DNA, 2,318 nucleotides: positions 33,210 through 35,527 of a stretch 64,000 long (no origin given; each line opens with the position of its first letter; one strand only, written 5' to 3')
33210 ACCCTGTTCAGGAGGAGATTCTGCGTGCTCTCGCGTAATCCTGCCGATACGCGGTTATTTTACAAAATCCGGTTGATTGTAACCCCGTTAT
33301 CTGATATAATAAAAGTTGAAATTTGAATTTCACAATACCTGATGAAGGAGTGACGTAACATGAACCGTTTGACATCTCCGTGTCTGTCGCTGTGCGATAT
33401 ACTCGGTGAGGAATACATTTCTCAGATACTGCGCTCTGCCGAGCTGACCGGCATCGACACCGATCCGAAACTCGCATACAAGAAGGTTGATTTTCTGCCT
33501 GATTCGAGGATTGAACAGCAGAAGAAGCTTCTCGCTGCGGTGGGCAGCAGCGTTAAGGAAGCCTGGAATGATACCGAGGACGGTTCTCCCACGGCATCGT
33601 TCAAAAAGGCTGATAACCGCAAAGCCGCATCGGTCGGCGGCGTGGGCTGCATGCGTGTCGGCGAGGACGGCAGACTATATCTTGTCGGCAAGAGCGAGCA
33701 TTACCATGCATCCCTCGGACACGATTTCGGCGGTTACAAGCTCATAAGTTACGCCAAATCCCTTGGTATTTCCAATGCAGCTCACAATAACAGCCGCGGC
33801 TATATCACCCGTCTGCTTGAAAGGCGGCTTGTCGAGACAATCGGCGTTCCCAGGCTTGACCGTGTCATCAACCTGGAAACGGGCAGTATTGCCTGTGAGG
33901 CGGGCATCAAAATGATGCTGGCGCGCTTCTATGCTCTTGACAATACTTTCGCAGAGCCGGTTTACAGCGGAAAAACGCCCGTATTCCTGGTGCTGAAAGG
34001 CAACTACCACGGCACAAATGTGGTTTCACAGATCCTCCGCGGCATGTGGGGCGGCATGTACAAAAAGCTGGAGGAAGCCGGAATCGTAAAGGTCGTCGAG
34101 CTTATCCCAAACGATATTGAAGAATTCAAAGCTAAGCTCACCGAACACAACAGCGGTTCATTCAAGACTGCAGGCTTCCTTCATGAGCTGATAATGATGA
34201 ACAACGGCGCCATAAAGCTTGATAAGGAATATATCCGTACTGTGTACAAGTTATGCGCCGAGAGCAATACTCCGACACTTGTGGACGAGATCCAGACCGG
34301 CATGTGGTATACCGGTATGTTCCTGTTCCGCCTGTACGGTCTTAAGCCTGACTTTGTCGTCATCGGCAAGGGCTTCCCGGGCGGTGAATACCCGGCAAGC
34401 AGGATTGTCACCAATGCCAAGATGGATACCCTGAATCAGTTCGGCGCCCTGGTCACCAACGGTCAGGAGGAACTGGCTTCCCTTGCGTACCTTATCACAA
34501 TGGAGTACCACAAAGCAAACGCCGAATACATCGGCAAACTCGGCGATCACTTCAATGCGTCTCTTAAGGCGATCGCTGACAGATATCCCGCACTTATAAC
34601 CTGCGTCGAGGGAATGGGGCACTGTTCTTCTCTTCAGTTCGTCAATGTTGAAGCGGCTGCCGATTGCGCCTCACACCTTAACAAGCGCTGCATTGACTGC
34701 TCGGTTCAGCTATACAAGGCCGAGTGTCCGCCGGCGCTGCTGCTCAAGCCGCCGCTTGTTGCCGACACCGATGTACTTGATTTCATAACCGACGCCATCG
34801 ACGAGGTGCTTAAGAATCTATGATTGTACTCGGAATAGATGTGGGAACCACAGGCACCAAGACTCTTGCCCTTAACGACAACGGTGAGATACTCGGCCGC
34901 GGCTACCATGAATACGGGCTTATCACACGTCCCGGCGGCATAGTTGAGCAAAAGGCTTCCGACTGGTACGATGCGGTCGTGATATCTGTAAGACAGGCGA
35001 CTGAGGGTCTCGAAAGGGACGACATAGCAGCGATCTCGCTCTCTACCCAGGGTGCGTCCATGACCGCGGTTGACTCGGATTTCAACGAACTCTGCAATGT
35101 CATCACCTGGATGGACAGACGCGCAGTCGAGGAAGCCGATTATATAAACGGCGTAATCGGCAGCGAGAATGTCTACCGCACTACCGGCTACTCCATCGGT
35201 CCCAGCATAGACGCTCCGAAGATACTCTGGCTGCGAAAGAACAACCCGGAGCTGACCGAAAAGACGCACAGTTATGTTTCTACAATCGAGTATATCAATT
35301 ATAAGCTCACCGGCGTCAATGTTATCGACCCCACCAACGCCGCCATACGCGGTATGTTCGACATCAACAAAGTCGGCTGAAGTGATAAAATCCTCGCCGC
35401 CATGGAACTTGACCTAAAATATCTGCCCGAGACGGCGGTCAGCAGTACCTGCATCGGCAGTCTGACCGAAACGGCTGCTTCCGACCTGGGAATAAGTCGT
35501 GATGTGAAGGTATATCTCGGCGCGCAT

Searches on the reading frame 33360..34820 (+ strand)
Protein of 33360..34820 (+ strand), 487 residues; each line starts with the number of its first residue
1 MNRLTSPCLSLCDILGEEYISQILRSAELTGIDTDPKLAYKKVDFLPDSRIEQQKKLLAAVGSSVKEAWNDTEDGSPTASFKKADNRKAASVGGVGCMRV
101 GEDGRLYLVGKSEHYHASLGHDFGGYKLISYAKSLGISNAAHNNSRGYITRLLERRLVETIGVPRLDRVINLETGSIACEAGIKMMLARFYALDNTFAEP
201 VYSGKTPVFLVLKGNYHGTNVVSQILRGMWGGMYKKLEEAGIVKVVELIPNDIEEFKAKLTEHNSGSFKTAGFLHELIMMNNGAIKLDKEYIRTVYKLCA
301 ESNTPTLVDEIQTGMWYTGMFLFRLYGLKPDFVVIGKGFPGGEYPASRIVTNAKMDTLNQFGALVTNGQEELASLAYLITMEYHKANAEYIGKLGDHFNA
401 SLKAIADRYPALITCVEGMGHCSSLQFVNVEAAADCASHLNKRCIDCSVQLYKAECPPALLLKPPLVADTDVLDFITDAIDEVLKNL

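Call 5: search_protein_families(library=pfam, proteins=[window:33360-34820:+])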
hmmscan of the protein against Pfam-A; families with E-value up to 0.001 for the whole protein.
window:33360-34820:+ (487 aa): 2 families
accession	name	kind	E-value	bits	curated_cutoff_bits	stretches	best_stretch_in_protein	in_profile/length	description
PF00202.27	Aminotran_3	-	1.2e-24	87.2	30.5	1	94-484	16-403/403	Aminotransferase class-III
PF00155.27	Aminotran_1_2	-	0.00074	19.2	19.7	0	232-318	103-194/361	Aminotransferase class I and II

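Call 6: search_protein_families(library=ncbifam, proteins=[window:33360-34820:+])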
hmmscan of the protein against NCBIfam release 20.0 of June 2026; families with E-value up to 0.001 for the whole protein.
window:33360-34820:+ (487 aa): 68 families (the best 25 are shown)
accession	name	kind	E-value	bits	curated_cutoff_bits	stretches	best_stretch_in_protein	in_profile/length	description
TIGR01885.1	Orn_aminotrans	equivalog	5.9e-25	87.8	378.4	1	130-484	64-401/402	ornithine--oxo-acid transaminase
NF041821.1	daptide_amino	equivalog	2.6e-21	75.7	450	1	83-484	9-404/405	daptide-type RiPP biosynthesis aminotransferase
NF008570.0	PRK11522.1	equivalog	4.6e-21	74.9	612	1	232-486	199-456/464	putrescine aminotransferase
TIGR00707.1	argD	subfamily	3.5e-20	72.2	410.05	1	145-484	63-380/381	acetylornithine/succinylornithine family transaminase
NF049939.1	HyAminethphonNHLyPbfA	equivalog_domain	2.9e-19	68.8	525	1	288-486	237-441/442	(R)-1-hydroxy-2-aminoethylphosphonate ammonia-lyase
NF002874.0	PRK03244.1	equivalog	8.2e-19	67.6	457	1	93-486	31-394/399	acetylornithine transaminase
NF002325.0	PRK01278.1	subfamily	1.4e-18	66.8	372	1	167-484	89-386/395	acetylornithine transaminase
NF003145.0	PRK04073.1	equivalog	2e-18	66.1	656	1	164-484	95-395/396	ornithine--oxo-acid transaminase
NF004755.0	PRK06082.1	equivalog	2.8e-18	65.6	467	1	288-484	247-449/459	aspartate aminotransferase family protein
NF053554.1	prodigi_MAP_PigE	equivalog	6.6e-18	64.4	850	1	150-443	464-745/837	prodigiosin MAP biosynthesis aminotransferase PigE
NF004800.0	PRK06149.1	equivalog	7.6e-18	63.9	973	1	253-486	728-970/972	aminotransferase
NF004426.0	PRK05769.1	equivalog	1.6e-17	63.4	552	1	269-486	221-439/441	acetyl ornithine aminotransferase family protein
NF005993.0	PRK08117.1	subfamily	2.5e-17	62.6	574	1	258-486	196-429/433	aspartate aminotransferase family protein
NF005393.0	PRK06938.1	subfamily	2.7e-17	62.3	671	1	256-440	222-407/469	diaminobutyrate--2-oxoglutarate transaminase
TIGR03372.1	putres_am_tran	equivalog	5.8e-17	61.7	658.65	1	251-468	206-426/442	putrescine aminotransferase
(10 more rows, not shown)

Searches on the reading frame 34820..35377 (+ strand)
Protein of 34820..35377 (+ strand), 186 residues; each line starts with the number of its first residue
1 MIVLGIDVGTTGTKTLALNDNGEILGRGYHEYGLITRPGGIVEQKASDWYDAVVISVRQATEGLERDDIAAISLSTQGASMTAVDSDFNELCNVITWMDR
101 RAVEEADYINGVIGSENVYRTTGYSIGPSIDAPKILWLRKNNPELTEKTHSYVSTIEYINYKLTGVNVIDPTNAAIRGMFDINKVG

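Call 11: find_encoding_contigs(protein=window:34820-35377:+, flank=6000, max_places=10)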
Protein window:34820-35377:+ (186 aa): 9 contigs read that carry it; 7 places shown.
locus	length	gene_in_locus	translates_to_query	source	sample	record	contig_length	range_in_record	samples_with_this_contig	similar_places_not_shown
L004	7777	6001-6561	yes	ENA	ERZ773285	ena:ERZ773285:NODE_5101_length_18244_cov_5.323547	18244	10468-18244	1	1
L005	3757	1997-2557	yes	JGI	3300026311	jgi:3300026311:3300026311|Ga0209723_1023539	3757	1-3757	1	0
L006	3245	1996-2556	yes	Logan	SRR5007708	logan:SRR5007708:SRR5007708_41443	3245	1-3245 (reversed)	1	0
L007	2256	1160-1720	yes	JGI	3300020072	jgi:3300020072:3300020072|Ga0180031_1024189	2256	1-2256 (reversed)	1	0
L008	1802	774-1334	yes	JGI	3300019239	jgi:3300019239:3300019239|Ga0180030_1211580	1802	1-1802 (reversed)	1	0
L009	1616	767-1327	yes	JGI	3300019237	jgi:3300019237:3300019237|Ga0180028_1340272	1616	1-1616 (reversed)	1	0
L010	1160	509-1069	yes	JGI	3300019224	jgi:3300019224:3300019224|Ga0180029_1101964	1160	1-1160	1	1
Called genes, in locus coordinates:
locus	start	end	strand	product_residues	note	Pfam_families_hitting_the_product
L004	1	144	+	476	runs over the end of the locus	-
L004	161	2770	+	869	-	PF17132:Glyco_hydro_106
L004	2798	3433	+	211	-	PF00657:Lipase_GDSL, PF13472:Lipase_GDSL_2, PF16255:Lipase_GDSL_lke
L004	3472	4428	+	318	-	PF01120:Alpha_L_fucos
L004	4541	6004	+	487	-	PF00202:Aminotran_3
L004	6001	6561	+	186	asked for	PF00370:FGGY_N, PF01869:BcrAD_BadFG (weak)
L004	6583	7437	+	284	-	PF02782:FGGY_C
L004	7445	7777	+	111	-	?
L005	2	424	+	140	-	?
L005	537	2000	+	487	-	PF00202:Aminotran_3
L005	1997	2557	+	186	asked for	PF00370:FGGY_N, PF01869:BcrAD_BadFG (weak)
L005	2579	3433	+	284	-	PF02782:FGGY_C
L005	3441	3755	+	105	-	?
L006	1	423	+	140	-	?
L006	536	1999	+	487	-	PF00202:Aminotran_3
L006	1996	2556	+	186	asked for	PF00370:FGGY_N, PF01869:BcrAD_BadFG (weak)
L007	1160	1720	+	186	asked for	PF00370:FGGY_N, PF01869:BcrAD_BadFG (weak)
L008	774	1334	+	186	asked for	PF00370:FGGY_N, PF01869:BcrAD_BadFG (weak)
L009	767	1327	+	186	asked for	PF00370:FGGY_N, PF01869:BcrAD_BadFG (weak)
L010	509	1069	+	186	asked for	PF00370:FGGY_N, PF01869:BcrAD_BadFG (weak)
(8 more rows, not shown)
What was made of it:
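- The TGA clone is the one recovered from at least seven datasets (call 11).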

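Call 22: list_cluster_members(proteins=[P0001, window:34820-35377:+, window:35402-36253:+])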
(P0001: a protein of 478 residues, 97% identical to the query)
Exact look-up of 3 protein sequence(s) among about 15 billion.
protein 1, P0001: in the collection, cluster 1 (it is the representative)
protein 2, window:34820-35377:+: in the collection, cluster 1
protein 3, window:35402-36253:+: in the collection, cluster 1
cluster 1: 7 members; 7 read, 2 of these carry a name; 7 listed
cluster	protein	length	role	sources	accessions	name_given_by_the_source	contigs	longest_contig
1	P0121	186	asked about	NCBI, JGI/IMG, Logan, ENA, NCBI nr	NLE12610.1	MAG: hypothetical protein GX628_02910 [Clostridiales bacterium] | hypothetical protein [Clostridiales bacterium]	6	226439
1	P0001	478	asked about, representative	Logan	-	-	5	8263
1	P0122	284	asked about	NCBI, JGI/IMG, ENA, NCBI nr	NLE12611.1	MAG: hypothetical protein GX628_02915 [Clostridiales bacterium] | hypothetical protein [Clostridiales bacterium]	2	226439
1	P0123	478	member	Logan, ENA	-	-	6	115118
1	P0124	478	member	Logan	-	-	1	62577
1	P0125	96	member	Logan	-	-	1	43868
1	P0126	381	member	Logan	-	-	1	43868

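Call 24: find_encoding_contigs(protein=P0126, flank=6000, max_places=6)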
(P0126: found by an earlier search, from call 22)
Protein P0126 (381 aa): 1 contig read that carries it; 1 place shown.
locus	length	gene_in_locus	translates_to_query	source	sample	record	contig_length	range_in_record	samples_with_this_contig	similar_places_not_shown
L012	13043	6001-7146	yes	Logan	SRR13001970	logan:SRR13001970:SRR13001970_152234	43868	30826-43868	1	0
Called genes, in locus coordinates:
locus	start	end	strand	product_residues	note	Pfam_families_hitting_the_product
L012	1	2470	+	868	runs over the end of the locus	PF17132:Glyco_hydro_106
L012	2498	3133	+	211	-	PF00657:Lipase_GDSL, PF13472:Lipase_GDSL_2, PF16255:Lipase_GDSL_lke (weak)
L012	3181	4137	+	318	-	PF01120:Alpha_L_fucos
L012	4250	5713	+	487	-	PF00202:Aminotran_3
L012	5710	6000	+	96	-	PF00370:FGGY_N, PF01869:BcrAD_BadFG (weak)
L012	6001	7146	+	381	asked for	PF00370:FGGY_N, PF02782:FGGY_C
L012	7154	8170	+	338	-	PF04909:Amidohydro_2 (weak)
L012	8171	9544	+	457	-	PF24856:AraA_central, PF11762:Arabinose_Iso_C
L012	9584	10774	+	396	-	PF01408:GFO_IDH_MocA, PF21252:Glyco_hydro_109_C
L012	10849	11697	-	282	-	PF03372:Exo_endo_phos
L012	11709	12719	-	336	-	PF02826:2-Hacid_dh_C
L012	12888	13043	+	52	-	?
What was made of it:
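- All other genes of the cluster are intact in both nonsense-bearing strains (calls 11, 24).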

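Call 25: find_encoding_contigs(protein=P0123, flank=6000, max_places=6)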
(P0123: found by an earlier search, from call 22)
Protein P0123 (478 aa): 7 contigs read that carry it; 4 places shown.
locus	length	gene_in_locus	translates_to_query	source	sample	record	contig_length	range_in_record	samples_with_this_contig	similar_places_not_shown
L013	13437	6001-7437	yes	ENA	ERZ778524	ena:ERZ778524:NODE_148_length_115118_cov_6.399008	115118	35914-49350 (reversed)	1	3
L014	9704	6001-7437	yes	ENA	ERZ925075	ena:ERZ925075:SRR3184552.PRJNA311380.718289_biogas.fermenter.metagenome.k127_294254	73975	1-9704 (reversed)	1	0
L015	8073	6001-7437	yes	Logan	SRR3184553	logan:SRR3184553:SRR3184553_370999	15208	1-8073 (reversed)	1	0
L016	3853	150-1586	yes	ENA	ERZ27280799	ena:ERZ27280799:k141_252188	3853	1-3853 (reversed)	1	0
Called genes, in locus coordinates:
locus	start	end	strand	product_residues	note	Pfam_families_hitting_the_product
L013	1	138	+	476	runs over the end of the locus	-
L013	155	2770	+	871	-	PF17132:Glyco_hydro_106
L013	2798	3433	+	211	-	PF00657:Lipase_GDSL, PF13472:Lipase_GDSL_2, PF16255:Lipase_GDSL_lke (weak)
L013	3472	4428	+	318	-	PF01120:Alpha_L_fucos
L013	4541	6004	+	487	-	PF00202:Aminotran_3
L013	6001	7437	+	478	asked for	PF00370:FGGY_N, PF01869:BcrAD_BadFG (weak), PF02782:FGGY_C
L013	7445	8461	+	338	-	PF04909:Amidohydro_2 (weak)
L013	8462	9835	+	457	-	PF24856:AraA_central, PF11762:Arabinose_Iso_C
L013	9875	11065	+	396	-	PF01408:GFO_IDH_MocA, PF21252:Glyco_hydro_109_C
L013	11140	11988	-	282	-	PF03372:Exo_endo_phos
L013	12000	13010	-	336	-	PF00389:2-Hacid_dh (weak), PF02826:2-Hacid_dh_C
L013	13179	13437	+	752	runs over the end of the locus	-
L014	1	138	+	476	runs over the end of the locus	-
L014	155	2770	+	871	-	PF17132:Glyco_hydro_106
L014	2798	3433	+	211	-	PF00657:Lipase_GDSL, PF13472:Lipase_GDSL_2, PF16255:Lipase_GDSL_lke (weak)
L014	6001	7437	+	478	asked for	PF00370:FGGY_N, PF01869:BcrAD_BadFG (weak), PF02782:FGGY_C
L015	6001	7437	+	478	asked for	PF00370:FGGY_N, PF01869:BcrAD_BadFG (weak), PF02782:FGGY_C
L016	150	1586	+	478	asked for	PF00370:FGGY_N, PF01869:BcrAD_BadFG (weak), PF02782:FGGY_C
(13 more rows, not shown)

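Call 26: find_encoding_contigs(protein=P0124, flank=6000, max_places=6)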
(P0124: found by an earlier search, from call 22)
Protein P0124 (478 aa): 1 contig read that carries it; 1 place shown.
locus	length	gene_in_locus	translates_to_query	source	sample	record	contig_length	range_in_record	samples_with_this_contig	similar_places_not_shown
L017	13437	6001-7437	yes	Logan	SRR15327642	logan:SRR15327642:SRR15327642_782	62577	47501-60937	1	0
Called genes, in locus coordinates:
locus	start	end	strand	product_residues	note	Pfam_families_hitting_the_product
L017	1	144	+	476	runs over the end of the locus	-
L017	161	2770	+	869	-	PF17132:Glyco_hydro_106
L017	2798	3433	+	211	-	PF00657:Lipase_GDSL, PF13472:Lipase_GDSL_2, PF16255:Lipase_GDSL_lke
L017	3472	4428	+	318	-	PF01120:Alpha_L_fucos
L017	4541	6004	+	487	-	PF00202:Aminotran_3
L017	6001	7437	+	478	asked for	PF00370:FGGY_N, PF01869:BcrAD_BadFG (weak), PF02782:FGGY_C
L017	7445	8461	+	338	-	PF04909:Amidohydro_2 (weak)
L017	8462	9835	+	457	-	PF24856:AraA_central, PF11762:Arabinose_Iso_C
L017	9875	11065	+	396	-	PF01408:GFO_IDH_MocA, PF21252:Glyco_hydro_109_C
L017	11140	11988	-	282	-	PF03372:Exo_endo_phos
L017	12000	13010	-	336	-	PF00389:2-Hacid_dh (weak), PF02826:2-Hacid_dh_C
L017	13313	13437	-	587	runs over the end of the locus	?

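Call 45: find_related_loci(query=P0124, collection=metagenome_contigs, flank=3000)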
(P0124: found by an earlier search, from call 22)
Query P0124 (478 aa) in metagenome_contigs; peptide patterns used: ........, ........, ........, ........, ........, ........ (x = any residue, [..] = any of these).
39 stretches matched a pattern; 1 encode a relative of the query (tblastn E <= 1e-3); 1 distinct loci.
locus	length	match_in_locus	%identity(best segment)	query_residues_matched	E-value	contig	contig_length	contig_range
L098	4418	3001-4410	50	1-467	2e-156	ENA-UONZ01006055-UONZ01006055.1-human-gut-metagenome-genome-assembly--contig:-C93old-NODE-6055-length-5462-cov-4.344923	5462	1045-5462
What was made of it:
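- Tried and rejected: A scan with intact allele P0124 found only one 50%-identical human-gut locus (call 45), so no further haplotypes were gained.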
